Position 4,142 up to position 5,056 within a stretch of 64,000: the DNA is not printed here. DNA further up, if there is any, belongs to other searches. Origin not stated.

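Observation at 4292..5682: Uncharacterised divergent two-gene module (family A Cys-motif/coiled-coil protein plus family B 2-TM protein) present in two intact copies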

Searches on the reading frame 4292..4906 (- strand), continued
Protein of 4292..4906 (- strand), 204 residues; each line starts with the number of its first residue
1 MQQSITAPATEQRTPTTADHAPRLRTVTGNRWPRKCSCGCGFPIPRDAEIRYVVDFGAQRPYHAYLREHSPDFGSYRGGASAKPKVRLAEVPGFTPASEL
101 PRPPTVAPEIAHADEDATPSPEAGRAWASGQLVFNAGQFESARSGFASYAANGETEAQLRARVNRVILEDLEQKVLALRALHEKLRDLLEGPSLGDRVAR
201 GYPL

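Call 39: fold_search(model_id=the predicted structure, library=pdb)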
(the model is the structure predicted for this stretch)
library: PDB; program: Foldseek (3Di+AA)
matches with E <= 10: 12; with E <= 0.001: 0
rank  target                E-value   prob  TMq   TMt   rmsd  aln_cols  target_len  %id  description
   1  2dmj_MODEL_1_A        1.2e+00  0.51  0.19  0.34   5.6        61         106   18  Solution structure of the first zf-PARP domain of human Poly(ADP-ribose)polymerase-1 (released 2007-04-24)
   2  3odc_B                1.7e+00  0.44  0.19  0.36   3.1        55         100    9  Human PARP-1 zinc finger 2 (Zn2) bound to DNA (released 2011-01-12)
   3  3od8_F                1.8e+00  0.41  0.17  0.37   2.9        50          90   20  Human PARP-1 zinc finger 1 (Zn1) bound to DNA (released 2011-01-12)
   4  4av1_D                1.9e+00  0.44  0.19  0.38   2.9        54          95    7  Crystal structure of the human PARP-1 DNA binding domain in complex with DNA (released 2012-06-13)
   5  4av1_B                1.9e+00  0.44  0.19  0.38   2.9        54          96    7  Crystal structure of the human PARP-1 DNA binding domain in complex with DNA (released 2012-06-13)
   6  5mrc_Q                3.7e+00  0.02  0.11  0.08  32.4       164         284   15  Structure of the yeast mitochondrial ribosome - Class A (released 2017-02-15)
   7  2n8a_MODEL_1_A        4.5e+00  0.16  0.17  0.16   3.1        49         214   20  1H, 13C and 15N chemical shift assignments and solution structure for PARP-1 F1F2 domains in complex with a DN (released 2015-12-02)
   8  1v9x_MODEL_1_A        5.5e+00  0.11  0.15  0.25   3.7        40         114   15  Solution structure of the first Zn-finger domain of poly(ADP-ribose) polymerase-1 (released 2005-02-22)
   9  7s68_A                6.6e+00  0.08  0.15  0.14   3.6        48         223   21  Structure of human PARP1 domains (Zn1, Zn3, WGR and HD) bound to a DNA double strand break. (released 2022-06-29)
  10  1wmv_MODEL_1_A        6.6e+00  0.06  0.13  0.40  12.1        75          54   12  Solution structure of the second WW domain of WWOX (released 2005-08-09)
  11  8rgz_A                6.6e+00  0.02  0.10  0.04   9.0        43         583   19  Trimeric HSV-1F gB ectodomain in postfusion conformation with three bound HDIT101 Fab molecules. (released 2024-06-19)
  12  3ode_B                7.1e+00  0.14  0.19  0.39   3.2        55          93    9  Human PARP-1 zinc finger 2 (Zn2) bound to DNA (released 2011-01-12)

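Call 41: search_solved_structures(query=A3, max_evalue=10)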
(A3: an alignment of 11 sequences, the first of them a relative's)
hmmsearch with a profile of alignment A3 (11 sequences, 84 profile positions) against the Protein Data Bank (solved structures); distinct sequences matched with E-value up to 10: 4.
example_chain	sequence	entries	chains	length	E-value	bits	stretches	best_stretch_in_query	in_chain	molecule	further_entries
7amy_A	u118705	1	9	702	0.73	13.2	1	47-81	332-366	Flagellar biosynthesis protein FlhA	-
4ilq_A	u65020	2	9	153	1.2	12.5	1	12-53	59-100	CT771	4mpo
3e7n_A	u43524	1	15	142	1.3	12.3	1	19-65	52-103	D-ribose high-affinity transport system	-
2p6h_A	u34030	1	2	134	1.4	12.3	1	3-56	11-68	Hypothetical protein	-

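Call 42: search_protein_families(library=ncbifam, alignment_id=A3, max_evalue=1)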
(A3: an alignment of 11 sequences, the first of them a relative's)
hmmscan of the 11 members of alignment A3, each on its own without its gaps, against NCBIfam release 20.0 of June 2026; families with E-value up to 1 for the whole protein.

A. member 1, L014:8651-8905:+ (84 aa): 0 families

B. families by the number of members that match (of 11 scanned): 2 families
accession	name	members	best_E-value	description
NF041299.1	RiPP_near_DynW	1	0.093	DynW-associated RiPP peptide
NF010715.0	PRK14117.1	1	0.15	phosphoglycerate mutase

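Call 45: find_encoding_contigs(protein=P0002, flank=8000, max_places=2)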
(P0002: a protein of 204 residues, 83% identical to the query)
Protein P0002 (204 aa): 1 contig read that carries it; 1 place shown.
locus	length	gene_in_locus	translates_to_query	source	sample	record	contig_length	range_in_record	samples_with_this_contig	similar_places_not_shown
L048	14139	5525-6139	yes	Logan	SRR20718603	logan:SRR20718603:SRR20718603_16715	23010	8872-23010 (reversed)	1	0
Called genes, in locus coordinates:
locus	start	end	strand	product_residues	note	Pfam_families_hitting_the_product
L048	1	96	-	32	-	?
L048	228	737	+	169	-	PF00583:Acetyltransf_1, PF13673:Acetyltransf_10 (weak), PF13508:Acetyltransf_7, PF08445:FR47 (weak)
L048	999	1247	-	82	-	-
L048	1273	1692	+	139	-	-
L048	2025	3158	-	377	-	-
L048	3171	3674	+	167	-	-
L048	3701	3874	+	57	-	-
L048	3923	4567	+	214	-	-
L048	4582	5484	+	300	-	PF08843:AbiEii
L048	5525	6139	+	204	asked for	-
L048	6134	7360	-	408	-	-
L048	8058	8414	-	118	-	-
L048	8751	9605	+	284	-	-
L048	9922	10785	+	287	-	PF00156:Pribosyltran (weak)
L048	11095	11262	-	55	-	-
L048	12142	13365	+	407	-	PF13579:Glyco_trans_4_4 (faint), PF20706:GT4-conflict (weak), PF00534:Glycos_transf_1 (weak), PF13692:Glyco_trans_1_4 (weak)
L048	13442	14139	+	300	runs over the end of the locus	PF05050:Methyltransf_21 (weak)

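Call 46: find_encoding_contigs(protein=P0005, flank=8000, max_places=2)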
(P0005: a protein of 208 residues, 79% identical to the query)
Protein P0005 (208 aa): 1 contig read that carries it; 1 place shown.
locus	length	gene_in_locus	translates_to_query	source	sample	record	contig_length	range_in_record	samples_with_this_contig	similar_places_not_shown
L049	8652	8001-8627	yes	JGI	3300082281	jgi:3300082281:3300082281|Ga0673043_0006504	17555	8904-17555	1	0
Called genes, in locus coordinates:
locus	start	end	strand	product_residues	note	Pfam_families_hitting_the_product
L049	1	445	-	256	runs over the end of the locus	-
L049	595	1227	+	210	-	-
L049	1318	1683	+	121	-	-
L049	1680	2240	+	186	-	-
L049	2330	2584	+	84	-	-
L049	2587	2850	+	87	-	-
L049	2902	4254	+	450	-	-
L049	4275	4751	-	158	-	-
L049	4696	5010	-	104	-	-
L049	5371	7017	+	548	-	-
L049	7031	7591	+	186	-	-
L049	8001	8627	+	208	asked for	-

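Call 47: find_encoding_contigs(protein=P0004, flank=8000, max_places=2)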
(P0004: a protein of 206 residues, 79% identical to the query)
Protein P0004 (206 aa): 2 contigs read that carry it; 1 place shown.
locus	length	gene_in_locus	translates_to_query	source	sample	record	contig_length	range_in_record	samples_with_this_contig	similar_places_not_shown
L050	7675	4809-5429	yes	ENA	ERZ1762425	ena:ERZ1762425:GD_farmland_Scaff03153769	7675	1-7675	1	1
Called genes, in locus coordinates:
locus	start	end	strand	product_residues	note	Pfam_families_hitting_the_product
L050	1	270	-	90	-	?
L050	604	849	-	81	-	-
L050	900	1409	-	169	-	-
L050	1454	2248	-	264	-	-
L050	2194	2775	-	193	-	-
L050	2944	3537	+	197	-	-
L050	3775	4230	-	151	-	-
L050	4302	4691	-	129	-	-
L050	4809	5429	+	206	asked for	-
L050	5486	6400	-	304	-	-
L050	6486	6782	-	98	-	-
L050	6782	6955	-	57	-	-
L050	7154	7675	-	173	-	?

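Call 53: search_protein_representatives(alignment_id=A1)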
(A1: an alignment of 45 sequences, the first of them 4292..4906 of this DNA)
Query: 45 sequences, 211 profile positions. Proteins with E-value up to 0.001 (for the whole library): 201; up to 1e-10: 123; up to 1e-30: 39. The best 150 are listed.
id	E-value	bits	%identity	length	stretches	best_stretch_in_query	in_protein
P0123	7.6e-92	323.4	-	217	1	1-210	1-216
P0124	5.3e-88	310.8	-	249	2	32-211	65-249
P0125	3.2e-70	252.7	-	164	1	53-210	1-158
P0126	4.0e-68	245.9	-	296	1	23-192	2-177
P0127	1.7e-65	237.3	-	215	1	54-199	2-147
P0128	1.3e-64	234.3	-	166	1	1-164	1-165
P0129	4.1e-56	206.6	-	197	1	23-199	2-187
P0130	4.1e-55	203.3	-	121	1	54-181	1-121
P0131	7.1e-55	202.6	-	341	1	1-195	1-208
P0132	4.1e-53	196.8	-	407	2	3-104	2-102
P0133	7.3e-52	192.7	-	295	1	21-195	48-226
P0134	5.4e-51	189.9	-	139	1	2-137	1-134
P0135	2.3e-49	184.6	-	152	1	1-154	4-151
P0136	2.4e-48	181.3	-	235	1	6-145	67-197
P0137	4.6e-48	180.3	-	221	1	79-210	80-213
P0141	3.3e-43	164.4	-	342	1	23-195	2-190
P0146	2.1e-40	155.3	-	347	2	88-195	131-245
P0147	1.3e-39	152.7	-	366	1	23-194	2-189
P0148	5.2e-38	147.5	-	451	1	23-191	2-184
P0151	2.2e-35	138.9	-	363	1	23-191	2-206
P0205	2.9e-17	79.7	-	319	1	23-190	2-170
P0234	5.7e-12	62.4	-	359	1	8-178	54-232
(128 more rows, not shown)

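Call 54: search_protein_families(library=pfam, proteins=[P0148, P0147, P0151, P0141, P0131, P0126, P0205, P0234, P0132, P0146], max_evalue=0.1)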
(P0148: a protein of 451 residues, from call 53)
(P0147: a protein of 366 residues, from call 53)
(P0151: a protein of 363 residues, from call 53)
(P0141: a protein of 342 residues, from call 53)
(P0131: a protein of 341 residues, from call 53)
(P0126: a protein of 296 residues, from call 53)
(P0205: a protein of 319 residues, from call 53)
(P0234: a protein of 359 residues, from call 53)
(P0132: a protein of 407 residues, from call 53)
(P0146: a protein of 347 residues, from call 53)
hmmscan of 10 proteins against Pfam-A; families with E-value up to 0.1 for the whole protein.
P0148 (451 aa): 0 families

P0147 (366 aa): 0 families

P0151 (363 aa): 0 families

P0141 (342 aa): 0 families

P0131 (341 aa): 0 families

P0126 (296 aa): 0 families

P0205 (319 aa): 0 families

P0234 (359 aa): 0 families

P0132 (407 aa): 0 families

P0146 (347 aa): 0 families

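Call 56: find_encoding_contigs(protein=P0141, flank=6000, max_places=3)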
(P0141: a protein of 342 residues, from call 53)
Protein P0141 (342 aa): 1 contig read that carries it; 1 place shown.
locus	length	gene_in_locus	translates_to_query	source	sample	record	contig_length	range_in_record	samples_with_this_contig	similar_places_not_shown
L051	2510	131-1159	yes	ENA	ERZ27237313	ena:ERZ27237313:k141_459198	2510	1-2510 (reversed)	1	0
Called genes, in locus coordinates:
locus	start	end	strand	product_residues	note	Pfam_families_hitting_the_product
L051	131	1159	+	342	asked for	-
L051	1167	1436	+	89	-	-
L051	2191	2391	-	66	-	-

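Call 82: search_protein_families(library=pfam, proteins=[L007:6044-7333:+, L028:5468-5968:+, L005:5641-6270:+, L048:6134-7360:-, L048:4582-5484:+, L051:1167-1436:+, L005:7396-7893:-, L014:7287-7859:-, L020:7393-7863:-, L004:7404-7946:+], max_evalue=0.01)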
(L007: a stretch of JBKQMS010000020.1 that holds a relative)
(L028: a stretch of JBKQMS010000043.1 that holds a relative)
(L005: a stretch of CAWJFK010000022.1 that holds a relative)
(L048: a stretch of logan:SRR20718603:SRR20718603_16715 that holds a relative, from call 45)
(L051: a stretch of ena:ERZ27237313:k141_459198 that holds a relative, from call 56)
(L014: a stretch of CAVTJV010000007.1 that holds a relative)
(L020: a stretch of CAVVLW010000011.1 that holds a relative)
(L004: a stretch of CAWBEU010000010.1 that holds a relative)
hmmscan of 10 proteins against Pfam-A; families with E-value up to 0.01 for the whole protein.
L007:6044-7333:+ (429 aa): 3 families
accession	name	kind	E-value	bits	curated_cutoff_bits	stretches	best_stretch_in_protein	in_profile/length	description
PF00078.32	RVT_1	-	8.3e-37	127.3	29.6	1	93-306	1-205/205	Reverse transcriptase (RNA-dependent DNA polymerase)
PF08388.16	GIIM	-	4.3e-09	36.7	23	1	329-402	2-74/80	Group II intron, maturase-specific domain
PF00680.25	RdRP_1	-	0.0012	18.1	23.9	1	249-312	331-397/450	Viral RNA-dependent RNA polymerase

L028:5468-5968:+ (166 aa): 0 families

L005:5641-6270:+ (209 aa): 0 families

L048:6134-7360:- (408 aa): 0 families

L048:4582-5484:+ (300 aa): 1 family
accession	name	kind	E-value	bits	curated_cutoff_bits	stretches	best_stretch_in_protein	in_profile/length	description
PF08843.17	AbiEii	-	1.3e-24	87.9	22.5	1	26-259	5-201/238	Nucleotidyl transferase AbiEii toxin, Type IV TA system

L051:1167-1436:+ (89 aa): 0 families

L005:7396-7893:- (165 aa): 0 families

L014:7287-7859:- (190 aa): 0 families

L020:7393-7863:- (156 aa): 0 families

L004:7404-7946:+ (180 aa): 0 families

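Call 85: search_protein_families(library=pfam, alignment_id=A3, max_evalue=1)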
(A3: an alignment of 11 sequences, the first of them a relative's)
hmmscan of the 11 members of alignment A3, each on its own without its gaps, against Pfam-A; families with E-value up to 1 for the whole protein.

A. member 1, L014:8651-8905:+ (84 aa): 1 family
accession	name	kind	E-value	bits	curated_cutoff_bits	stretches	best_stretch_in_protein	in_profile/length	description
PF21748.3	UPF0150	-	0.063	13.7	27.3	1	19-53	19-53/64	UPF0150-like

B. families by the number of members that match (of 11 scanned): 7 families
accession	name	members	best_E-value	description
PF21748.3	UPF0150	4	0.0094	UPF0150-like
PF21841.1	DUF6900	1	0.0016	Family of unknown function (DUF6900)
PF00620.32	RhoGAP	1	0.058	RhoGAP domain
PF11258.13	DUF3048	1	0.073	Protein of unknown function (DUF3048) N-terminal domain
PF06236.17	MelC1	1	0.079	Tyrosinase co-factor MelC1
PF18055.7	RPN6_N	1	0.11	26S proteasome regulatory subunit RPN6 N-terminal domain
PF09166.15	Biliv-reduc_cat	1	0.19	Biliverdin reductase, catalytic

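Call 92: search_protein_families(library=pfam, proteins=[L016:2128-4227:-, L003:4298-5536:-, L007:2229-3650:-, L018:1911-3491:-, L019:5150-7627:-, L003:5955-7760:+, L037:5784-6101:+, L037:6098-6481:+, L048:3923-4567:+, L048:2025-3158:-], max_evalue=0.001)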
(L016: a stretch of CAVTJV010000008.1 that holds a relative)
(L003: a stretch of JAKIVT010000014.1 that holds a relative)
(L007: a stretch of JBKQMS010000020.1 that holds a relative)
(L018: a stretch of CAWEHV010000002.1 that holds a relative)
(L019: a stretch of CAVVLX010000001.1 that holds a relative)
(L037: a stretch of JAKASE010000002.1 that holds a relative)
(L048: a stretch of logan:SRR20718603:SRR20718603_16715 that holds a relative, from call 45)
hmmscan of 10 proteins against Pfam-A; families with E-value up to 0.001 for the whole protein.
L016:2128-4227:- (699 aa): 4 families
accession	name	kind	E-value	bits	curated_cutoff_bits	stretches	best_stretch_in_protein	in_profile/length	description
PF07508.19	Recombinase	-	7.5e-15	55.5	21.1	1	203-326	2-102/102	Recombinase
PF00239.26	Resolvase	-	2.5e-14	54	23.3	1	28-179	1-144/145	Resolvase, N terminal domain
PF12728.13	HTH_17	-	5.7e-08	33.3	27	1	635-682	5-50/51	Helix-turn-helix domain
PF13408.12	Zn_ribbon_recom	-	9e-08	32.8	25.3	1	342-397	1-54/58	Recombinase zinc beta ribbon domain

L003:4298-5536:- (412 aa): 0 families

L007:2229-3650:- (473 aa): 2 families
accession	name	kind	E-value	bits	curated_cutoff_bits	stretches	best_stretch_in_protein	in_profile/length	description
PF02518.31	HATPase_c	-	3.8e-05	24.5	26.4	1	19-106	7-96/111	Histidine kinase-, DNA gyrase B-, and HSP90-like ATPase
PF13589.12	HATPase_c_3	-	0.0002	21.8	25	1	19-107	4-94/137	Histidine kinase-, DNA gyrase B-, and HSP90-like ATPase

L018:1911-3491:- (526 aa): 2 families
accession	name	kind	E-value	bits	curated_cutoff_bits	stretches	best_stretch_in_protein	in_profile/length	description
PF01555.25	N6_N4_Mtase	-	1.4e-11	45.2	26.7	2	140-171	181-212/221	DNA methylase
PF01170.24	UPF0020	-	0.00091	19.4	22.3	0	138-187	26-72/197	RMKL-like, methyltransferase domain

L019:5150-7627:- (825 aa): 1 family
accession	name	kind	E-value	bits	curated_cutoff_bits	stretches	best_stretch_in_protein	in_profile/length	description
PF04185.19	Phosphoesterase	-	1.4e-06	28.2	23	1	427-606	124-255/356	Phosphoesterase family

L003:5955-7760:+ (601 aa): 3 families
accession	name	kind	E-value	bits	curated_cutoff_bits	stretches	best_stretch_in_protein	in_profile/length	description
PF01436.27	NHL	-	4.3e-14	52.2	20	0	184-210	2-27/28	NHL repeat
PF21783.3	YNCE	-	1.3e-06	28.4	27.1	0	233-306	35-108/339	YNCE-like beta-propeller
PF10282.15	Lactonase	-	5.5e-05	23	21.7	0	150-297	151-320/344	Lactonase, 7-bladed beta-propeller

L037:5784-6101:+ (105 aa): 1 family
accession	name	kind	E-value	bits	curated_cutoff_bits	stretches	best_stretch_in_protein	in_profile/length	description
PF24839.1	DUF7718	-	2.8e-25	88.6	25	1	10-104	6-99/104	Domain of unknown function (DUF7718)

L037:6098-6481:+ (127 aa): 5 families
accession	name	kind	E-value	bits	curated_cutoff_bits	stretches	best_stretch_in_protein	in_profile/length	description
PF25212.1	HVO_A0114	-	6.4e-14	52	27.6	1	35-106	6-78/84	HVO_A0114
PF12840.13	HTH_20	-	1.2e-06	28.9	27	1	51-95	4-49/51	Helix-turn-helix domain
PF12802.13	MarR_2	-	2.2e-05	24.9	27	1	54-99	8-55/61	MarR family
PF01022.26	HTH_5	-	4.4e-05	23.7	22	1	51-94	2-45/47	Bacterial regulatory protein, arsR family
PF01047.28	MarR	-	0.00026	21.3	24.6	1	66-97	19-50/59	MarR family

L048:3923-4567:+ (214 aa): 0 families

L048:2025-3158:- (377 aa): 0 families
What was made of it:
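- On Integron: Only one array, in L016, holds a serine recombinase (call 92).
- One array carries its own large serine recombinase (call 92).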

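Call 94: find_related_loci(query=A1, collection=viral_contigs, flank=8000)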
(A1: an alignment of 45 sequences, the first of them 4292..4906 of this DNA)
Query A1 (204 aa) in viral_contigs; peptide patterns used: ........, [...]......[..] (x = any residue, [..] = any of these).
36 stretches matched a pattern, but none encodes a relative of the query by tblastn (E <= 1e-3).
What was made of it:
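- Tried and rejected: IMG/VR holds no A relatives (call 94).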

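Call 98: find_encoding_contigs(protein=P0205, flank=5000, max_places=2)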
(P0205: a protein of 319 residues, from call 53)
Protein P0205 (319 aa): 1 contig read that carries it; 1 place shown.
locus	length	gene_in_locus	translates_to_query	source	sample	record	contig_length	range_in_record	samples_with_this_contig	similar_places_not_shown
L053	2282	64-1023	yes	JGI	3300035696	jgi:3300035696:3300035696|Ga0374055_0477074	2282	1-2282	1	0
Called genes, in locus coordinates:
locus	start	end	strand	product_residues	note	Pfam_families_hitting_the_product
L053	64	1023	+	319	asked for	-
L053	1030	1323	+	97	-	-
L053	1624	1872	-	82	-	-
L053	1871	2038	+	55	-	-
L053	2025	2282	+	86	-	?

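Call 99: find_encoding_contigs(protein=P0126, flank=5000, max_places=2)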
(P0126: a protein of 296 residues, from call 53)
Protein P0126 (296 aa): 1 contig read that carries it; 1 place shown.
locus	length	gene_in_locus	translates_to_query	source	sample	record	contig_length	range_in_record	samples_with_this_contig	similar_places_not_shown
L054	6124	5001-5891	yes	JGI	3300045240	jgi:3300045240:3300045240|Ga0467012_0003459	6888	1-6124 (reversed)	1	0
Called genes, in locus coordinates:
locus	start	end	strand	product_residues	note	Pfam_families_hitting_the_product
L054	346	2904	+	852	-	PF00270:DEAD, PF04851:ResIII, PF13307:Helicase_C_2 (weak)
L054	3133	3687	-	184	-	-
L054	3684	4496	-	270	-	PF15931:DUF4747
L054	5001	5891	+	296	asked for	-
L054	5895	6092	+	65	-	-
